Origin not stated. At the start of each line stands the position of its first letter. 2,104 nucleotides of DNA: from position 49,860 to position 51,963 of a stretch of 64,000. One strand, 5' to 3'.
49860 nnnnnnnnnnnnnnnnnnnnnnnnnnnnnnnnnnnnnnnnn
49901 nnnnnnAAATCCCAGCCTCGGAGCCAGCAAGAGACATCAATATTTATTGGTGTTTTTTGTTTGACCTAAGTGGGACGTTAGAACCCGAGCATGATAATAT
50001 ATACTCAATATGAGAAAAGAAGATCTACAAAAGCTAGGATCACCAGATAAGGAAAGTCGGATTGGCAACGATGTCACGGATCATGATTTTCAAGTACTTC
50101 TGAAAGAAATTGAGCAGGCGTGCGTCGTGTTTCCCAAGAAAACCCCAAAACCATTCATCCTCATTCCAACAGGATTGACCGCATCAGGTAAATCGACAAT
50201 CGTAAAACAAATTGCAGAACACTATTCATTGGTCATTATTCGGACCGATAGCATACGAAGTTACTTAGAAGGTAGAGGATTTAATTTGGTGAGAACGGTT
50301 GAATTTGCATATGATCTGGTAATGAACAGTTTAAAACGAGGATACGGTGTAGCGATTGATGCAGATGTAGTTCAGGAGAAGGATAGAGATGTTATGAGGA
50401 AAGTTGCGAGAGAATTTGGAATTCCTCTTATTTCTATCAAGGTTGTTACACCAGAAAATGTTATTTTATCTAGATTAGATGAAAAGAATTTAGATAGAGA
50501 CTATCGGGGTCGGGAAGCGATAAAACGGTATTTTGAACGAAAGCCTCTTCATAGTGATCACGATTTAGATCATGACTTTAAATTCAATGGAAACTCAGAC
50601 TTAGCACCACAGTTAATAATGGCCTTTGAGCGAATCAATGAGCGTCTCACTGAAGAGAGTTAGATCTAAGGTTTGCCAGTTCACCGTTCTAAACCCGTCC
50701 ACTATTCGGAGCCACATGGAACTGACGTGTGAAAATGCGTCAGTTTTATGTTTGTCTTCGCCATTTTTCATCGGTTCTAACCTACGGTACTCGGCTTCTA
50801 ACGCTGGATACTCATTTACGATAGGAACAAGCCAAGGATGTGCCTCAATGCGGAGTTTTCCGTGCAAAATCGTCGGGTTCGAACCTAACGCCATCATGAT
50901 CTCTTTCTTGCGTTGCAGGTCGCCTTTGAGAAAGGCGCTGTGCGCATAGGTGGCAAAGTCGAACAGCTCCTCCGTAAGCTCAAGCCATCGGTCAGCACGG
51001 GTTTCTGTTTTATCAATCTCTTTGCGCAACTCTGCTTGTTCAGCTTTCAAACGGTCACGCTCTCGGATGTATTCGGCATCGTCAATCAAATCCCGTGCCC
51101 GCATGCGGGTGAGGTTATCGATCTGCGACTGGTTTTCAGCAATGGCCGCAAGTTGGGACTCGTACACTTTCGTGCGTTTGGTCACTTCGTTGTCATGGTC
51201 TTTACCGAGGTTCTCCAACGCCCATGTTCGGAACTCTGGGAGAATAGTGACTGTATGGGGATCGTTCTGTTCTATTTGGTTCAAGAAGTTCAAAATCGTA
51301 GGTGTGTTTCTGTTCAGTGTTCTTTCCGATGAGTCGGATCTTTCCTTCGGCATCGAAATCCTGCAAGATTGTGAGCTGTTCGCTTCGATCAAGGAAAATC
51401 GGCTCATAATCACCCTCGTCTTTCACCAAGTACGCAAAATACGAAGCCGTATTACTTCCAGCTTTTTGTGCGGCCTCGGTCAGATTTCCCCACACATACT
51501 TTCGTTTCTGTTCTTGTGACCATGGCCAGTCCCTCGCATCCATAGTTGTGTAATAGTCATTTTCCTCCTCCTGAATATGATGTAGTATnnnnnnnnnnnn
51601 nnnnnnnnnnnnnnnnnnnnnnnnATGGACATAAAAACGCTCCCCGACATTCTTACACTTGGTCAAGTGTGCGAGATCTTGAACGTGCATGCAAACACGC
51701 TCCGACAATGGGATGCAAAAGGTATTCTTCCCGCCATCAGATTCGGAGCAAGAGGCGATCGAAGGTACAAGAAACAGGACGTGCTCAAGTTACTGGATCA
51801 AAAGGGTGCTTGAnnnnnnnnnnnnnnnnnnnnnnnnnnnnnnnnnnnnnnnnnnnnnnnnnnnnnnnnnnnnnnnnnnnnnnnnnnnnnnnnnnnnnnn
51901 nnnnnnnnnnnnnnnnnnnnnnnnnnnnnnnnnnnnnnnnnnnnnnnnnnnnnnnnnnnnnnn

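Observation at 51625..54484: Translationally coupled HTH / ANT-like nucleotidyltransferase / Nudix / Nudix / Zn-ribbon-GrpB operon on a repeat-bounded 4.7-kb islet inside the phage-derived element: candidate undescribed nucleotide-processing (defence or counter-defence) module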

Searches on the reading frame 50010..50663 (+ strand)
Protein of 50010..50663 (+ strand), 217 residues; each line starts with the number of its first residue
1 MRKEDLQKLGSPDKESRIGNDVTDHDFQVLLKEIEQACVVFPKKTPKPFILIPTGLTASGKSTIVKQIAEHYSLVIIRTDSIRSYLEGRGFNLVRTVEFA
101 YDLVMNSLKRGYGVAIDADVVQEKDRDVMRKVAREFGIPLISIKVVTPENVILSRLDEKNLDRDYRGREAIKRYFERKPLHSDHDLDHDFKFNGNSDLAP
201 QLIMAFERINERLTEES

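Call 3: search_protein_families(library=pfam, proteins=[window:50010-50663:+], max_evalue=0.01)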
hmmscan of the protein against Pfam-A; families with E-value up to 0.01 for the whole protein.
window:50010-50663:+ (217 aa): 5 families
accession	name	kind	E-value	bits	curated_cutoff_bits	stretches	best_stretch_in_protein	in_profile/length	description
PF13671.12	AAA_33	-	1.7e-14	54.8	27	1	54-169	5-131/143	AAA domain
PF13207.12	AAA_17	-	0.00018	22.2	27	1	54-172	1-136/136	AAA domain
PF01591.24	6PF2K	-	0.0044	16.8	27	0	39-79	4-44/223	6-phosphofructo-2-kinase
PF08433.16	KTI12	-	0.0047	16.9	22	1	52-165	5-125/271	Chromatin associated protein KTI12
PF03698.18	UPF0180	-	0.0053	17.3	25.4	0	81-152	11-71/77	Uncharacterised protein family (UPF0180)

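Call 6: search_protein_families(library=padloc, proteins=[window:50010-50663:+], max_evalue=0.01)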
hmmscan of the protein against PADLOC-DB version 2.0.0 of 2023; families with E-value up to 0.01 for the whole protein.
window:50010-50663:+ (217 aa): 2 families
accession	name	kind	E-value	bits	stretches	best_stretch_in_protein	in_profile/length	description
PDLC02911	VakA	-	7.5e-05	21.4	1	54-176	8-128/163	-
PDLC04690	PDC-M51B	-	0.0044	14.8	1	49-79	4-33/191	-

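Call 7: search_protein_families(library=ncbifam, proteins=[window:50010-50663:+], max_evalue=0.01)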
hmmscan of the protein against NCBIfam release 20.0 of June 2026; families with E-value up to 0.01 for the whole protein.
window:50010-50663:+ (217 aa): 4 families
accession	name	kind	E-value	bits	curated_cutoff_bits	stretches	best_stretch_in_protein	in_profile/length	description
TIGR04075.1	bacter_Pnkp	equivalog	1.1e-06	27.1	750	1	50-173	10-132/851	polynucleotide kinase-phosphatase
TIGR03574.1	selen_PSTK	equivalog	3.6e-05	23.3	290.5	1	50-177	1-131/249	L-seryl-tRNA(Sec) kinase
TIGR00152.1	TIGR00152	equivalog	0.00016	21.5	65.55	1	54-82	5-33/188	dephospho-CoA kinase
TIGR02173.1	cyt_kin_arch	equivalog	0.00045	20.3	102.1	1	51-94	3-46/169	(d)CMP kinase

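Call 41: search_protein_families(library=phrogs, proteins=[window:50010-50663:+], max_evalue=0.001)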
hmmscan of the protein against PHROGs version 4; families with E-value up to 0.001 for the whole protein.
window:50010-50663:+ (217 aa): 2 families
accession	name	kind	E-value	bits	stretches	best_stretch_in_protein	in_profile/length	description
phrog_505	-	other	3.9e-08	34.1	1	50-179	4-141/295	polynucleotide kinase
phrog_2071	-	other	1.4e-05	26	1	46-151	14-123/282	ATPase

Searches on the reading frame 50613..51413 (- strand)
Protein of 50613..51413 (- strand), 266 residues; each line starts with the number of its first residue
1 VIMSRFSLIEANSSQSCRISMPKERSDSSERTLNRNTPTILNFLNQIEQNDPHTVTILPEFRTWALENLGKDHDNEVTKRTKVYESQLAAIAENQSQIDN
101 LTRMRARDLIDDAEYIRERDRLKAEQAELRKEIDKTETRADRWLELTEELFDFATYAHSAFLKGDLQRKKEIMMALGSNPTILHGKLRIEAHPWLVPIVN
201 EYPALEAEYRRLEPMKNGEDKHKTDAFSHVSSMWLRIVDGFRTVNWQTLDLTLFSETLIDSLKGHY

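Call 3: search_protein_families(library=pfam, proteins=[window:50613-51413:-], max_evalue=0.01)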
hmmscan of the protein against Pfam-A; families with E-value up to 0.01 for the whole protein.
window:50613-51413:- (266 aa): 0 families

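Call 6: search_protein_families(library=padloc, proteins=[window:50613-51413:-], max_evalue=0.01)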
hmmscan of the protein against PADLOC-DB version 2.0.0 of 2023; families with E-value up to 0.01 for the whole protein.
window:50613-51413:- (266 aa): 1 family
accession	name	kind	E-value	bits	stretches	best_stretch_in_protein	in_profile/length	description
PDLC02730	PbeC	-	0.0059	13.4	1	36-143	374-482/651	PbeC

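Call 7: search_protein_families(library=ncbifam, proteins=[window:50613-51413:-], max_evalue=0.01)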
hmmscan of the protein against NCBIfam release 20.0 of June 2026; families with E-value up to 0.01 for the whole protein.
window:50613-51413:- (266 aa): 0 families

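Call 41: search_protein_families(library=phrogs, proteins=[window:50613-51413:-], max_evalue=0.001)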
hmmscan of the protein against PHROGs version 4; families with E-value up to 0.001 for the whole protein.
window:50613-51413:- (266 aa): 1 family
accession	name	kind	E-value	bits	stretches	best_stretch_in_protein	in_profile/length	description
phrog_95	-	integration and excision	7e-07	29.2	1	66-188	430-561/651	integrase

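Call 93: search_solved_structures(query=window:50613-51413:-, max_evalue=1)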
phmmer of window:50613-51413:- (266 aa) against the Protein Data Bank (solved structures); distinct sequences matched with E-value up to 1: 0.

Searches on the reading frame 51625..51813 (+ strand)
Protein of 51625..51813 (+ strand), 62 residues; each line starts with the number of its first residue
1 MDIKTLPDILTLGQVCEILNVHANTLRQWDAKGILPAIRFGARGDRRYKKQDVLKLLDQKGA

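Call 3: search_protein_families(library=pfam, proteins=[window:51625-51813:+], max_evalue=0.01)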
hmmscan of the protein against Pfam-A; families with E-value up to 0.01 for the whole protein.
window:51625-51813:+ (62 aa): 3 families
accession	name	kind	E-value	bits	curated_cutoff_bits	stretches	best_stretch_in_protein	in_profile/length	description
PF12728.13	HTH_17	-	7.5e-11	42.6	27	1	10-60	2-50/51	Helix-turn-helix domain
PF13411.12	MerR_1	-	3.8e-10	40.2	21.6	1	11-56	2-46/69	MerR HTH family regulatory protein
PF00376.29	MerR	-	3.5e-09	36.8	28.2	1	11-48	1-38/38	MerR family regulatory protein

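Call 6: search_protein_families(library=padloc, proteins=[window:51625-51813:+], max_evalue=0.01)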
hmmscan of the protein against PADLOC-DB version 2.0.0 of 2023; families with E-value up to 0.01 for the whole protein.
window:51625-51813:+ (62 aa): 1 family
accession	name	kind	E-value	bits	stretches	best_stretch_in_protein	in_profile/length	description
PDLC04133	mad1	-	3.7e-11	41.2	1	10-61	6-55/60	mads_1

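Call 7: search_protein_families(library=ncbifam, proteins=[window:51625-51813:+], max_evalue=0.01)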
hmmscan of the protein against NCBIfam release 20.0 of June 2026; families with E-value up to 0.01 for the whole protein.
window:51625-51813:+ (62 aa): 6 families
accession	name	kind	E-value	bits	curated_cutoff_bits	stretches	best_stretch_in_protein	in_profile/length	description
NF033787.1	HTH_BldC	subfamily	2.2e-08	33.8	77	1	9-57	2-49/49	BldC family transcriptional regulator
TIGR01764.1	excise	domain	2e-07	31.2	28.8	1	10-58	2-48/49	excisionase family DNA-binding protein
NF047375.1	HeatShock_HspR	equivalog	2.7e-07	30.5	105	1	9-56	3-49/92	heat shock protein transcriptional repressor HspR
NF033518.0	transpos_IS607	equivalog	2.8e-06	27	110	1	14-60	2-47/187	IS607 family transposase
NF047737.1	antiphage_MADS1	equivalog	0.00043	20.5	80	1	8-53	2-45/49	methylation-associated defense system helix-turn-helix domain-containing protein MAD1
NF041849.1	trans_regNmlR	equivalog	0.0082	16.2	175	1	13-55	4-46/117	stress response transcriptional regulator NmlR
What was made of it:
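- Checked: 51625-51813: HTH_17/MerR, which also passes NCBIfam's excisionase-domain cutoff (calls 3, 7).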

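Call 41: search_protein_families(library=phrogs, proteins=[window:51625-51813:+], max_evalue=0.001)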
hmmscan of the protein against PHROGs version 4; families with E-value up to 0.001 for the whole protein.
window:51625-51813:+ (62 aa): 8 families
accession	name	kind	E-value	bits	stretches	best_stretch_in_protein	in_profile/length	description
phrog_66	-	integration and excision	3.8e-08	34.4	1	5-61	89-144/412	excisionase and transcriptional regulator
phrog_11671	-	unknown function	2e-06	28.9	1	10-55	8-53/146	-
phrog_668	-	DNA, RNA and nucleotide metabolism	2.1e-06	28.5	1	4-58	58-111/181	HTH DNA binding protein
phrog_10045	-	DNA, RNA and nucleotide metabolism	4.6e-06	27.4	1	3-56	14-66/74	HTH DNA binding protein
phrog_6620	-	integration and excision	6.7e-06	26.8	1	10-58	2-50/201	transposase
phrog_4745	-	DNA, RNA and nucleotide metabolism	2e-05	25.4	1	3-60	25-87/107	DNA binding protein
phrog_57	-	head and packaging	0.00012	23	1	9-59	12-61/199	terminase small subunit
phrog_2907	-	integration and excision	0.00043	21.7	1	8-49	5-47/117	excisionase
